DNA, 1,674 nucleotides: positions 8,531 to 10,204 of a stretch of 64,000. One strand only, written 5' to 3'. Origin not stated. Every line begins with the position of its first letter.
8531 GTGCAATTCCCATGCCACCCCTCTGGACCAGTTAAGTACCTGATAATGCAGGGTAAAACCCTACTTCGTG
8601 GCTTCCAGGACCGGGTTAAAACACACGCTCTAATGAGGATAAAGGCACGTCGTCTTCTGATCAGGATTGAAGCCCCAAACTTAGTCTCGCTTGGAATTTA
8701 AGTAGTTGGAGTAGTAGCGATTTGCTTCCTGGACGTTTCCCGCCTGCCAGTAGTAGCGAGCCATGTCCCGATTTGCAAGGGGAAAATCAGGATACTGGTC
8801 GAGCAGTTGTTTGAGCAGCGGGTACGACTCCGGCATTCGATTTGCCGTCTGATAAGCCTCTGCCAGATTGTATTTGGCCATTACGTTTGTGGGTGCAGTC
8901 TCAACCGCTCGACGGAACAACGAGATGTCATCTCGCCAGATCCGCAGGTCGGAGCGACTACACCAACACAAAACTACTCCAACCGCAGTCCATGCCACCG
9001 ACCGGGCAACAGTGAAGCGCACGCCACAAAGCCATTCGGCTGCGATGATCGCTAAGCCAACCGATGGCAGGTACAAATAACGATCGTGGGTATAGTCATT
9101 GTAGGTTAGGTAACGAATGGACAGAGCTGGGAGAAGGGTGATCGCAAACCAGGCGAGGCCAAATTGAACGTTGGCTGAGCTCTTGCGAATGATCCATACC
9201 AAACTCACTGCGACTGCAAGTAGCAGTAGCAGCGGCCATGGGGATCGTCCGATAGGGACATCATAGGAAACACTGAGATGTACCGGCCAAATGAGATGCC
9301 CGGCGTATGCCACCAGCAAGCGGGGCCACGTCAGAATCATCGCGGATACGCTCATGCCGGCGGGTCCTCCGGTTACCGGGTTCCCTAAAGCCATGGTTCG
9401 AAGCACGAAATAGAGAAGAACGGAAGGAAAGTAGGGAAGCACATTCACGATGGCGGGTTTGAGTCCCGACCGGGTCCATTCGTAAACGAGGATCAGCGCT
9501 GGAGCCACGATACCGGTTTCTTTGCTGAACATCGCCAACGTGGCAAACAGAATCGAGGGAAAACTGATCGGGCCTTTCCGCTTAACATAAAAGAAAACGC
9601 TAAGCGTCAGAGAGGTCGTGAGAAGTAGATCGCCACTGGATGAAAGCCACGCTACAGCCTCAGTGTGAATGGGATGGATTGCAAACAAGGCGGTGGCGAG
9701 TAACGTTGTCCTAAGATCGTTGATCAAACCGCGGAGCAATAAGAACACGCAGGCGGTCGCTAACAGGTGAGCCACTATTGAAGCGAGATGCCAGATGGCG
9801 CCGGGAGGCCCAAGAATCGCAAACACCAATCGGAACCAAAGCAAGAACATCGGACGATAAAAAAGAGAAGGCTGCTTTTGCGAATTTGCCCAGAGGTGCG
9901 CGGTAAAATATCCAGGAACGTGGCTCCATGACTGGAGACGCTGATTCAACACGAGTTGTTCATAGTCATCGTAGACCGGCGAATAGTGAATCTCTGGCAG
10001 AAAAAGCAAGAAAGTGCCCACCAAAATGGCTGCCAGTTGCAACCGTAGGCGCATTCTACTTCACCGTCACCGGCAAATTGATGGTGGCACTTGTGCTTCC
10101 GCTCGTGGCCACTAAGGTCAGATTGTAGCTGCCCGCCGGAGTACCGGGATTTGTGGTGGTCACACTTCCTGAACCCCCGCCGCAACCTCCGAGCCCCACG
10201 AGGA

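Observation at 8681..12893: Integrin-alpha-like FG-GAP + Ig-like surface protein translationally coupled to a TMTC/DUF1736-like GT-C enzyme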

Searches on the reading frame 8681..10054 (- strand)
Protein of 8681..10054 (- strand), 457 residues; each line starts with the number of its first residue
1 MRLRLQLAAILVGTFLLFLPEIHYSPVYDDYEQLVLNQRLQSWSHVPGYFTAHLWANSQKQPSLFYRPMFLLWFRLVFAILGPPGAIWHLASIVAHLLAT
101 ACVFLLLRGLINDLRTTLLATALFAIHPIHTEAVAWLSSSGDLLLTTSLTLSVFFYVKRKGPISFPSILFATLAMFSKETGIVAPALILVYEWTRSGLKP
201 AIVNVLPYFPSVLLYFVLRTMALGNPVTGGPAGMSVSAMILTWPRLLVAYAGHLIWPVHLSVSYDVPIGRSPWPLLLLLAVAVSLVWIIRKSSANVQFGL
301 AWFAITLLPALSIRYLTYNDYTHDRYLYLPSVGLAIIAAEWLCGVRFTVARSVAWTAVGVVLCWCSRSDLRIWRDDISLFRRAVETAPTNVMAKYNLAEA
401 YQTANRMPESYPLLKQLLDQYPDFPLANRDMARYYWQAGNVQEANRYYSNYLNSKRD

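Call 6: search_protein_families(library=pfam, proteins=[window:8681-10054:-], max_evalue=0.01)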
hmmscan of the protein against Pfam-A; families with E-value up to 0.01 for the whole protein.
window:8681-10054:- (457 aa): 5 families
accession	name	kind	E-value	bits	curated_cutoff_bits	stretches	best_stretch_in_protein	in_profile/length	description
PF14559.12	TPR_19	-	1.5e-08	35.3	25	1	411-453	11-53/68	Tetratricopeptide repeat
PF13432.12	TPR_16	-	5.1e-05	24.1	32.7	0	378-423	18-63/65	Tetratricopeptide repeat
PF13428.12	TPR_14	-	0.00034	21.5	23.5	0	394-433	4-43/44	Tetratricopeptide repeat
PF13431.12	TPR_17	-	0.00083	19.9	24.4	0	379-405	1-27/34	Tetratricopeptide repeat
PF07719.23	TPR_2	-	0.0031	18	27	0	427-449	3-25/34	Tetratricopeptide repeat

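Call 7: search_protein_families(library=ncbifam, proteins=[window:8681-10054:-], max_evalue=0.01)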
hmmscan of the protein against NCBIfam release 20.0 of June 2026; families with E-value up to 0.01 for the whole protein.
window:8681-10054:- (457 aa): 3 families
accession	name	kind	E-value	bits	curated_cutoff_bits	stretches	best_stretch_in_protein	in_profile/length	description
TIGR02917.1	PEP_TPR_lipo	equivalog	0.00034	18.6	312.2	1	377-419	857-899/899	XrtA/PEP-CTERM system TPR-repeat protein PrsT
NF053607.1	CHU_0125_OmpA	equivalog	0.00048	18.8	620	1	376-454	38-116/639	CHU_0125 family OmpA-like outer membrane integrity protein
TIGR02521.1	type_IV_pilW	equivalog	0.0013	18.3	154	1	392-453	32-93/234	type IV pilus biogenesis/stability protein PilW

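Call 8: search_protein_families(library=pfam, proteins=[window:8810-10054:-], max_evalue=10)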
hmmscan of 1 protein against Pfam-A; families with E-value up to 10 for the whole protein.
window:8810-10054:- (415 aa): 2 families
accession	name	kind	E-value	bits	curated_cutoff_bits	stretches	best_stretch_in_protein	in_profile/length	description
PF14559.12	TPR_19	-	0.025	15.3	25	1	377-410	11-44/68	Tetratricopeptide repeat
PF13431.12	TPR_17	-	0.06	14.1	24.4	1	379-405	1-27/34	Tetratricopeptide repeat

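Call 9: search_solved_structures(query=window:8684-10054:-, max_evalue=10, show_alignments=3)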
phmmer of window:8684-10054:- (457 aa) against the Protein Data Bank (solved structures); distinct sequences matched with E-value up to 10: 48.
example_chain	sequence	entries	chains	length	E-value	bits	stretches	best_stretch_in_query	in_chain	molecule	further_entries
7yea_A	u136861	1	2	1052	3.5e-07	32.8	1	380-450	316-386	UDP-N-acetylglucosamine--peptide N-acetylglucosaminyltransferase 110 kDa subunit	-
7yeh_B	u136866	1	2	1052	3.5e-07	32.8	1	380-450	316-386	UDP-N-acetylglucosamine--peptide N-acetylglucosaminyltransferase 110 kDa subunit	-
7ntf_A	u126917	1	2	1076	3.9e-07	32.6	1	380-450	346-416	Isoform 1 of UDP-N-acetylglucosamine--peptide N-acetylglucosaminyltransferase 110 kDa subu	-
1w3b_A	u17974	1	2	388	1.5e-06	30.7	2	380-450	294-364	UDP-N-ACETYLGLUCOSAMINE--PEPTIDE N-ACETYLGLUCOSAMINYLTRANSFERASE 110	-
6eou_A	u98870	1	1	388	2e-06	30.2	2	380-450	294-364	UDP-N-acetylglucosamine--peptide N-acetylglucosaminyltransferase 110 kDa subunit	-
6ibo_A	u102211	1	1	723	0.00071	21.8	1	387-450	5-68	UDP-N-acetylglucosamine--peptide N-acetylglucosaminyltransferase 110 kDa subunit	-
3pe3_A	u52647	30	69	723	0.00071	21.8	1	387-450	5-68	UDP-N-acetylglucosamine--peptide N-acetylglucosaminyltransferase 110 kDa subunit | UDP-N-ACETYLGLUCOSAMINE--PEPTIDE N-ACETYLGLUCOSAMINYL TRANSFERASE 110 KDA SUB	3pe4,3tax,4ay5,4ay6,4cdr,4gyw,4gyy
6q4m_A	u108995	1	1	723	0.00071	21.8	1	387-450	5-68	UDP-N-acetylglucosamine--peptide N-acetylglucosaminyltransferase 110 kDa subunit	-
6tka_AAA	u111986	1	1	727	0.00083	21.6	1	387-450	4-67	UDP-N-acetylglucosamine--peptide N-acetylglucosaminyltransferase 110 kDa subunit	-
8cm9_A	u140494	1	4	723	0.00085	21.6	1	387-450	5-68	UDP-N-acetylglucosamine--peptide N-acetylglucosaminyltransferase 110 kDa subunit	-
5hgv_A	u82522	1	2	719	0.0014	20.9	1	388-450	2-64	UDP-N-acetylglucosamine--peptide N-acetylglucosaminyltransferase 110 kDa subunit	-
5nps_A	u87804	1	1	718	0.0022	20.2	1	388-450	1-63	UDP-N-acetylglucosamine--peptide N-acetylglucosaminyltransferase 110 kDa subunit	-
5lwv_A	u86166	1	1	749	0.0037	19.5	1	393-450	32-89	Host cell factor 1,UDP-N-acetylglucosamine--peptide N-acetylglucosaminyltransferase 110 kD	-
5lvv_A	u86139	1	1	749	0.0044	19.2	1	394-450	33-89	UDP-N-acetylglucosamine--peptide N-acetylglucosaminyltransferase 110 kDa subunit,UDP-N-ace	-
5npr_A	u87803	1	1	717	0.0055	18.9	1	395-450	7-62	UDP-N-acetylglucosamine--peptide N-acetylglucosaminyltransferase 110 kDa subunit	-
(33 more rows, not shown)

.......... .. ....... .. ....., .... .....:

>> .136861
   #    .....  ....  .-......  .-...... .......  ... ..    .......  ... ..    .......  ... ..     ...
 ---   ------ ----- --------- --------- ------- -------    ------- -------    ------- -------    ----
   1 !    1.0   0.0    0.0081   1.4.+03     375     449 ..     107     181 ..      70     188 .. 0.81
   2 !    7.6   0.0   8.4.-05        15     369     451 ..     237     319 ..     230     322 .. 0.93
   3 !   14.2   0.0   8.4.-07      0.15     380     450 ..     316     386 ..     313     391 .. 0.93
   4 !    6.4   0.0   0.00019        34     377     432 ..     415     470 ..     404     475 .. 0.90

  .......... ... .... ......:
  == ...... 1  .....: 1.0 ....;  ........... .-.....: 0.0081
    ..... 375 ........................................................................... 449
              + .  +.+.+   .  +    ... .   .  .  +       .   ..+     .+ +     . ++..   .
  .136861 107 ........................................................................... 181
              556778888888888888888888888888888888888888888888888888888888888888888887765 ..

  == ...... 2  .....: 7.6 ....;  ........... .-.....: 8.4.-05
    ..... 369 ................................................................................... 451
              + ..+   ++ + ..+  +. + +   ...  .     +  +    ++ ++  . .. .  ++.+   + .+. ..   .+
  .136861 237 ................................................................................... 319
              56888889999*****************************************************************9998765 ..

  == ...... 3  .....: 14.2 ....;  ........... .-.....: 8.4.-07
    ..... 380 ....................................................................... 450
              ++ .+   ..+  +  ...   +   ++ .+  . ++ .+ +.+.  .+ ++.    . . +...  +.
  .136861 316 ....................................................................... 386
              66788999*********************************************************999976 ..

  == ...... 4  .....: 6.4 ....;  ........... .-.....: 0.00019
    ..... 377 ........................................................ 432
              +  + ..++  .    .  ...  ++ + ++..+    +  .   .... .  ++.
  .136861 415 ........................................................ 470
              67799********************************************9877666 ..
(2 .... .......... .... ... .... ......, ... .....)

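Call 10: find_homologous_proteins(query=window:8684-10054:-)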
Query window:8684-10054:- (457 aa): 362 proteins with E <= 0.001 among 8000 candidates; the best 120 are listed.
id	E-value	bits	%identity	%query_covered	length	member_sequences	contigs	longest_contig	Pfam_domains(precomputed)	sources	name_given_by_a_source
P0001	0.0e+0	1027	100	100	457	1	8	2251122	PF14559.13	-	-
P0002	1.6e-220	751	75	100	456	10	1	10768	PF14559.13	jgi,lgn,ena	-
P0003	9.3e-216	735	73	100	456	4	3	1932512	-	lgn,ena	-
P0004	2.1e-188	645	65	97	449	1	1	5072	PF14559.13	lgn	-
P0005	3.9e-185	634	65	98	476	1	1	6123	-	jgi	jgi:protein O-mannosyl-transferase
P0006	1.7e-176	606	61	98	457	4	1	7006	PF14559.13,PF13432.13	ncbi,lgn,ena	-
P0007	1.3e-172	593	60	98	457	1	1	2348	PF14559.13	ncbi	-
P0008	2.4e-171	589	60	96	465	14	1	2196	PF14559.13,PF13424.13,PF13432.13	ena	-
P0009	1.0e-168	580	58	98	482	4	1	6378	PF14559.13,PF13431.13,PF13181.13,PF07719.24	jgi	jgi:protein O-mannosyl-transferase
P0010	2.4e-166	572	60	97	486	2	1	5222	PF14559.13,PF13431.13,PF00515.35,PF13432.13,PF07719.24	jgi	jgi:protein O-mannosyl-transferase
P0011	2.4e-166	572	60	98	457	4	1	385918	PF14559.13,PF13431.13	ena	-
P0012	4.7e-166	571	57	98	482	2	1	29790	PF14559.13,PF13431.13,PF13424.13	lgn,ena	-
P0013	8.9e-166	571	58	98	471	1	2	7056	PF14559.13,PF13431.13,PF13181.13,PF07719.24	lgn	-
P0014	9.8e-164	564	59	97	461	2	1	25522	PF14559.13,PF13431.13,PF00515.35,PF07719.24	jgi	jgi:protein O-mannosyl-transferase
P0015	1.4e-163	563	59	98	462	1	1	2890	PF13431.13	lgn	-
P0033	5.8e-157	541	58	96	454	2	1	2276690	PF14559.13,PF13431.13,PF13432.13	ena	-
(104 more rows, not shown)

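Call 12: find_related_loci(query=A1, collection=genome_contigs, flank=8000)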
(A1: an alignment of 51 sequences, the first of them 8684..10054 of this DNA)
Query A1 (457 aa) in genome_contigs; peptide patterns used: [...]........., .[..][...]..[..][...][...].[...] (x = any residue, [..] = any of these).
599 stretches matched a pattern (row limit reached: there are more); 559 encode a relative of the query (tblastn E <= 1e-3); the best 80 are kept; 80 distinct loci.
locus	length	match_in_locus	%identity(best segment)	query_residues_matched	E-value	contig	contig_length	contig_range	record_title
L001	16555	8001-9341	56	4-451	1e-160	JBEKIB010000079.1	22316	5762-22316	MAG: Terriglobales bacterium isolate SPRUCE 290 SPRUCE_290_79, whole genome shotgun sequence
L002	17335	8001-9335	46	4-449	1e-118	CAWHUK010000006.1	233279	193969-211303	MAG: uncultured Acidobacteriota bacterium isolate MFD03044.bin.2.69 genome assembly, contig: contig_22601, whole genome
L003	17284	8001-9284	51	20-447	3e-135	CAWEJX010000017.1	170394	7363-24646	MAG: uncultured Acidobacteriota bacterium isolate MFD05942.bin.2.136 genome assembly, contig: contig_60561, whole genome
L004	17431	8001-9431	34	5-448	1e-63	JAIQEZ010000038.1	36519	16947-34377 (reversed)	MAG: Terriglobia bacterium isolate SRVP_9 SR-VP_26_10_2019_B_40cm_scaffold_1328, whole genome shotgun sequence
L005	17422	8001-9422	33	10-446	3e-60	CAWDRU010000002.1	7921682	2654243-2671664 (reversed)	MAG: Blastocatellia bacterium isolate MFD04935.bin.1.50 genome assembly, contig: contig_540, whole genome shotgun sequen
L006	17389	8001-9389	34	22-449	5e-59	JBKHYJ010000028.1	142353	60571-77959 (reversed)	MAG: Blastocatellia bacterium isolate NC_bin.3.orig k127_321355, whole genome shotgun sequence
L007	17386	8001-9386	33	14-446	5e-57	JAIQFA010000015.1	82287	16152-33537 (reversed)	MAG: Terriglobia bacterium isolate SRVP_18 SR-VP_26_10_2019_B_40cm_scaffold_342, whole genome shotgun sequence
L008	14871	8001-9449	33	14-447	1e-54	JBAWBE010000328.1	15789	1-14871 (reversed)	MAG: Terriglobales bacterium isolate MFD09399_ilm_asm_bin21 k127_115974, whole genome shotgun sequence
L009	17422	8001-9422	30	4-447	3e-54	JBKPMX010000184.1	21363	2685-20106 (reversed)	MAG: Acidobacteriota bacterium isolate GS_HAYS_MAG_00055 GS_HAYS_000001162363, whole genome shotgun sequence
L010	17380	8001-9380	31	18-446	1e-49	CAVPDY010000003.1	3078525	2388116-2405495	MAG: uncultured Acidobacteriota bacterium isolate MFD00008.bin.2.17 genome assembly, contig: contig_22796, whole genome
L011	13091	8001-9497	31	1-455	4e-49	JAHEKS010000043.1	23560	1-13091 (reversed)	MAG: Acidobacteria bacterium isolate Ww59 NODE_3828_length_23560_cov_3.069414, whole genome shotgun sequence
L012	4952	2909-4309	32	10-448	1e-43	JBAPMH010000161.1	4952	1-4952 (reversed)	MAG: Chthoniobacterales bacterium isolate MFD03584_ilm_asm_bin2 k127_53065, whole genome shotgun sequence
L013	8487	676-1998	30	2-423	1e-41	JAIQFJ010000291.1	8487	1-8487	MAG: Terriglobia bacterium isolate SRVP_25 SR-VP_26_10_2019_C_20cm_scaffold_13705, whole genome shotgun sequence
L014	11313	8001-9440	33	12-456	2e-41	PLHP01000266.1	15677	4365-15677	MAG: Acidobacteriaceae bacterium isolate bog_207 73.20110800_S1M.73_contig_11562, whole genome shotgun sequence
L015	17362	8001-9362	28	27-455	6e-40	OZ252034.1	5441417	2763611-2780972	MAG: Pyrinomonadaceae bacterium isolate 41dda736-7ff2-45ff-a8fc-0584c9c3cda8 genome assembly, chromosome: 1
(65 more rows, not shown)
